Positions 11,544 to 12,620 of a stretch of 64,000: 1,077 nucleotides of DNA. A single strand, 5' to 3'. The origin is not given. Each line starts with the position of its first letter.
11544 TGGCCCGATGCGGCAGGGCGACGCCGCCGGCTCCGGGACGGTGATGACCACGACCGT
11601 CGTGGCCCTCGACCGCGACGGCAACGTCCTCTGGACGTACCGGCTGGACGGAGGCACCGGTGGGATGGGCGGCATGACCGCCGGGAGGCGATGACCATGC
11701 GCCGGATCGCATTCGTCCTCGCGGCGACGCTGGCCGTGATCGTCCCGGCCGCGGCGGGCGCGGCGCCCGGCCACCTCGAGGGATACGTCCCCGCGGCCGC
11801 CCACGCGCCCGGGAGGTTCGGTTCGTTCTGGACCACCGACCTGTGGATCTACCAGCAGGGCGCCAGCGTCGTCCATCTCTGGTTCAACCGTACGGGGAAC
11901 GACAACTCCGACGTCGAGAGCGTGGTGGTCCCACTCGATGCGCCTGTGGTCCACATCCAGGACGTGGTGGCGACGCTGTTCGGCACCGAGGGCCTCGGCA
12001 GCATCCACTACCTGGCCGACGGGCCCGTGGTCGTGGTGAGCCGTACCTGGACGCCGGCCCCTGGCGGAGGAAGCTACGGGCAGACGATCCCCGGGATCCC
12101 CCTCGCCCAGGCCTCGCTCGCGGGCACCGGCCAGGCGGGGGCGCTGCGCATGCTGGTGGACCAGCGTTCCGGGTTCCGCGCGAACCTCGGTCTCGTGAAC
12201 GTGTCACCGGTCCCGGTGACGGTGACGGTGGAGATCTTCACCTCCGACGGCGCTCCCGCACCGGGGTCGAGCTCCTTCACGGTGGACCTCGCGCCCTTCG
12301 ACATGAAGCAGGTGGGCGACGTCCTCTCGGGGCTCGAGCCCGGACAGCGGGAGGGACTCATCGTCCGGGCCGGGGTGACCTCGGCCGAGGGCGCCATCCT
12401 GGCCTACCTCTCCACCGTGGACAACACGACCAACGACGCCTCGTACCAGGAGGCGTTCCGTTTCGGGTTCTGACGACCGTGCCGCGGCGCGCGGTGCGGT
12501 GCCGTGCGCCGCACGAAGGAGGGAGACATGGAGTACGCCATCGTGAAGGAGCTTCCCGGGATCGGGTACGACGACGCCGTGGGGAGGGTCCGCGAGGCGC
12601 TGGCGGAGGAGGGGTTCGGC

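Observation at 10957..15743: Two paralogous secreted mini beta-propellers whose loops are replaced by Met/Gly/His-rich tracts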

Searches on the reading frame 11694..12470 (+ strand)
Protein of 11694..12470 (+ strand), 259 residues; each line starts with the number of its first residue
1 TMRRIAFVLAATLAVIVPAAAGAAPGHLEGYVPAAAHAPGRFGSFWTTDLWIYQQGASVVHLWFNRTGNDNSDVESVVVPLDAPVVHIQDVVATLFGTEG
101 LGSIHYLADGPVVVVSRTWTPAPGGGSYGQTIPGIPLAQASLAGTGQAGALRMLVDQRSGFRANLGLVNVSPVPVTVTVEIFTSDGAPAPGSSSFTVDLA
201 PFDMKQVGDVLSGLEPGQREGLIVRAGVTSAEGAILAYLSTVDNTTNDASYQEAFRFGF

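Call 4: search_protein_families(library=pfam, proteins=[window:11694-12470:+], max_evalue=1)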
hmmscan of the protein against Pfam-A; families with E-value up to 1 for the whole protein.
window:11694-12470:+ (259 aa): 1 family
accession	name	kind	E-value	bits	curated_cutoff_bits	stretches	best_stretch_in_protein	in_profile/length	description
PF18986.5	DUF5719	-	0.00018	21.2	26.2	1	158-246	61-143/319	Family of unknown function (DUF5719)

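Call 5: search_protein_families(library=ncbifam, proteins=[window:11694-12470:+], max_evalue=1)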
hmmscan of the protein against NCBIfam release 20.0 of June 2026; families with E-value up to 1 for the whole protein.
window:11694-12470:+ (259 aa): 1 family
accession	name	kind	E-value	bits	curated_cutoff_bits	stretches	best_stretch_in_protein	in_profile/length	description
NF040554.1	mini_HHHH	equivalog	0.71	10.1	40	0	5-25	7-27/45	HHHH-motif protein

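Call 28: find_homologous_proteins(query=window:11694-12470:+, max_evalue=0.001)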
Query window:11694-12470:+ (259 aa): 305 proteins with E <= 0.001 among 8000 candidates; the best 120 are listed.
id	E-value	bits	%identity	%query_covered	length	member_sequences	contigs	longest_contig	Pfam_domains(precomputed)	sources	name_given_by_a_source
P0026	3.1e-164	563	100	100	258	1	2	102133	-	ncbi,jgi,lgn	-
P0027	1.3e-137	475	82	100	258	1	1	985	-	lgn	-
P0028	4.2e-124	431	81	90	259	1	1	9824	-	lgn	-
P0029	2.8e-121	422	75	99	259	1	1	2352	-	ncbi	-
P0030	8.1e-117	407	72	98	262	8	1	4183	-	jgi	jgi:hypothetical protein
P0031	1.5e-116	406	73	100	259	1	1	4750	-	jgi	jgi:hypothetical protein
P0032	2.2e-116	406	71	99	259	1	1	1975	-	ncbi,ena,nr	ncbi:MAG: hypothetical protein KAI97_05965 [Gemmatimonadetes bacterium]|nr:hypothetical protein [Gem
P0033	6.4e-115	401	70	100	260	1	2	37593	-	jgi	jgi:hypothetical protein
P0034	6.4e-115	401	70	99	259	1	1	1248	-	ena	-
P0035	1.6e-114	400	71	100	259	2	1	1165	-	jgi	jgi:hypothetical protein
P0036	2.6e-114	399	73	97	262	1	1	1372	-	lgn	-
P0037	3.2e-114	399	71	99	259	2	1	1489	-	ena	-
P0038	7.4e-114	398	71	100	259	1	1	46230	-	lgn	-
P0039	7.5e-114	398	70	100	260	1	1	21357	-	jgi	-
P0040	9.0e-114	397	74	90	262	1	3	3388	-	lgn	-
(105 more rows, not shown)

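Call 31: find_encoding_contigs(protein=P0026, flank=1000, max_places=2)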
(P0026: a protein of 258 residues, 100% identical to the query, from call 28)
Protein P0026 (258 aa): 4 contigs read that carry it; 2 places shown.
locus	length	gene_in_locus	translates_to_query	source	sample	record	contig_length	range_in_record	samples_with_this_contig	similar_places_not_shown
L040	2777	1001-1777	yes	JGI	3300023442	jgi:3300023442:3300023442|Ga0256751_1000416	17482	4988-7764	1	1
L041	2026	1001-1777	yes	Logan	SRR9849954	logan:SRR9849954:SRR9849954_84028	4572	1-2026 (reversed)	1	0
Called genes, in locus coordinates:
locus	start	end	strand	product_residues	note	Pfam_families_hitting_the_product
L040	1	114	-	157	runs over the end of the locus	-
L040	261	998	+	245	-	PF13360:PQQ_2 (faint)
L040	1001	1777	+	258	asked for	-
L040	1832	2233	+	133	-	PF03625:DUF302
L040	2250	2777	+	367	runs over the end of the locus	PF00512:HisKA (weak), PF02518:HATPase_c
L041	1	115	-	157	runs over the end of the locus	-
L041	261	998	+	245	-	PF13360:PQQ_2 (faint)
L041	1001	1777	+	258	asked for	-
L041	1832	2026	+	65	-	?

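Call 42: predict_structure(alignment_id=A2)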
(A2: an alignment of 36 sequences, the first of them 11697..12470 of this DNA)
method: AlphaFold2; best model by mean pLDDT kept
length: 258 residues; sequences in the alignment: 36
mean_pLDDT: 75.0   pTM: 0.53
mean pLDDT of the five models: 75.0, 72.6, 71.8, 67.9, 67.3
residues with pLDDT >= 90: 42; 70-90: 130; 50-70: 64; < 50: 22
segments of 3 or more residues with pLDDT < 50: 123-126, 140-147, 250-254, 256-258
pLDDT, mean of each block of 10 residues (from residue 1): 78 62 62 80 84 88 74 80 94 91 80 81 49 55 51 82 74 85 88 87 76 88 79 70 62 45
secondary structure, 60 per line:
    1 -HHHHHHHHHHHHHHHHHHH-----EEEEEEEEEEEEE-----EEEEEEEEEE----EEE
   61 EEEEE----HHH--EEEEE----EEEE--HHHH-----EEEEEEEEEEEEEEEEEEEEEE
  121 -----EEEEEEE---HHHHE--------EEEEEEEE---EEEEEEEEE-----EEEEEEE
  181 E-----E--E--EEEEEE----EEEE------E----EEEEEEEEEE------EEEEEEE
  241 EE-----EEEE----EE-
elements in order: H2-20 E26-38 E44-53 E58-65 E75-79 E84-87 H90-93 E99-120 E126-132 H136-139 E149-156 E160-168 E174-181 E193-198 E203-206 E218-227 E234-242 E248-251

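Call 47: fold_search(model_id=the predicted structure, library=pdb)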
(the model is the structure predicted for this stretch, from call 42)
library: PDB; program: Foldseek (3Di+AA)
matches with E <= 10: 1075; with E <= 0.001: 2
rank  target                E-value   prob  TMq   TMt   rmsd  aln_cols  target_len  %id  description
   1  4kkq_A                5.6e-04  0.75  0.19  0.21  17.8       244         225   12  Crystal structure of Vibrio cholerae RbmA (crystal form 1) (released 2013-05-22)
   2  4kkp_B                7.3e-04  0.66  0.19  0.20  17.4       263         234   11  Crystal structure of Vibrio cholerae RbmA (crystal form 2) (released 2013-05-22)
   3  4kkq_B                1.5e-03  0.54  0.18  0.20  18.8       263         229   12  Crystal structure of Vibrio cholerae RbmA (crystal form 1) (released 2013-05-22)
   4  7u6f_B3               3.1e-03  0.18  0.14  0.12  22.2       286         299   12  Mouse retromer (VPS26/VPS35/VPS29) heterotrimers (released 2022-10-12)
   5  5f0m_B                3.6e-03  0.14  0.12  0.11  21.9       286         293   11  Structure of retromer VPS26-VPS35 subunits bound to SNX3 and DMT1 (SeMet labeled) (released 2016-12-07)
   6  5f0l_B                4.3e-03  0.15  0.13  0.12  21.1       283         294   11  Structure of retromer VPS26-VPS35 subunits bound to SNX3 and DMT1 (released 2016-12-07)
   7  6hpd                  5.5e-03  0.23  0.17  0.07  18.7       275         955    8  The structure of a beta-glucuronidase from glycoside hydrolase family 2 (released 2019-07-24)
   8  1qpx_B                5.8e-03  0.38  0.17  0.20  15.6       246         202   11  CRYSTAL STRUCTURES OF SELF-CAPPING PAPD CHAPERONE HOMODIMERS (released 1999-07-07)
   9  4be6_A                5.8e-03  0.35  0.18  0.19  18.4       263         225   10  V. cholera biofilm scaffolding protein RbmA (released 2013-12-18)
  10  9fxs_C                6.2e-03  0.25  0.14  0.17  16.2       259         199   10  Cryo-EM structure of the type 1 pilus complex including pilus rod and FimI-bound assembly platform after incorporation (released 2025-06-04)
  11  2ha1_MODEL_1_A        8.5e-03  0.23  0.14  0.17  16.8       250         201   10  Complex of the first and second type III domains of human Fibronectin in solution (released 2007-04-10)
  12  7wqv_D                1.0e-02  0.20  0.16  0.17  17.0       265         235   12  Crystal structure of a neutralizing monoclonal antibody (Ab08) in complex with SARS-CoV-2 receptor-binding domain (RBD (released 2023-01-25)
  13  7cwd                  1.1e-02  0.25  0.16  0.07  15.9       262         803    8  Crystal structure of beta-galactosidase II from Bacillus circulans in complex with beta-D-galactopyranosyl disaccharide (released 2020-12-09)
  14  9i25_C                1.3e-02  0.16  0.15  0.16  18.1       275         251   12  WxLIP from Enterococcus faecium locus A bound to long WxL (released 2026-01-28)
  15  3bga_A                1.4e-02  0.21  0.17  0.06  16.7       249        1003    8  Crystal structure of beta-galactosidase from Bacteroides thetaiotaomicron VPI-5482 (released 2007-12-11)
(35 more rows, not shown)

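Call 48: search_solved_structures(query=A2, max_evalue=1)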
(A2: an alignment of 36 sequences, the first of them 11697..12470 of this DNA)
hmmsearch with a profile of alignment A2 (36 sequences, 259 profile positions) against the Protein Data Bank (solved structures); distinct sequences matched with E-value up to 1: 1.
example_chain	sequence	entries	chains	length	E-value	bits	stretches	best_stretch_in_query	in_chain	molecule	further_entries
9l08_A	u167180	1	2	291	0.24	14.2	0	88-106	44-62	Covalently Connected Cytochrome c555 trimer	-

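Call 65: list_cluster_members(proteins=[P0026, P0001])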
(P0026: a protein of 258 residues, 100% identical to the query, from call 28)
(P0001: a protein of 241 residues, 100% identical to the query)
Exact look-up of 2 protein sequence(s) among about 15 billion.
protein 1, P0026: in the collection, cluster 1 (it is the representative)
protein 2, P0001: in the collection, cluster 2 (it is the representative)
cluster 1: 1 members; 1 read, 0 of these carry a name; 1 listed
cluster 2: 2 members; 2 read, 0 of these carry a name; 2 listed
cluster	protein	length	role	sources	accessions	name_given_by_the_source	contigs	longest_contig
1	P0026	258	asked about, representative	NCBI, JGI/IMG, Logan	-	-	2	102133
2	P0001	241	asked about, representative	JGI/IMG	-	-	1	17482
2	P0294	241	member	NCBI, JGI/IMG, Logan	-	-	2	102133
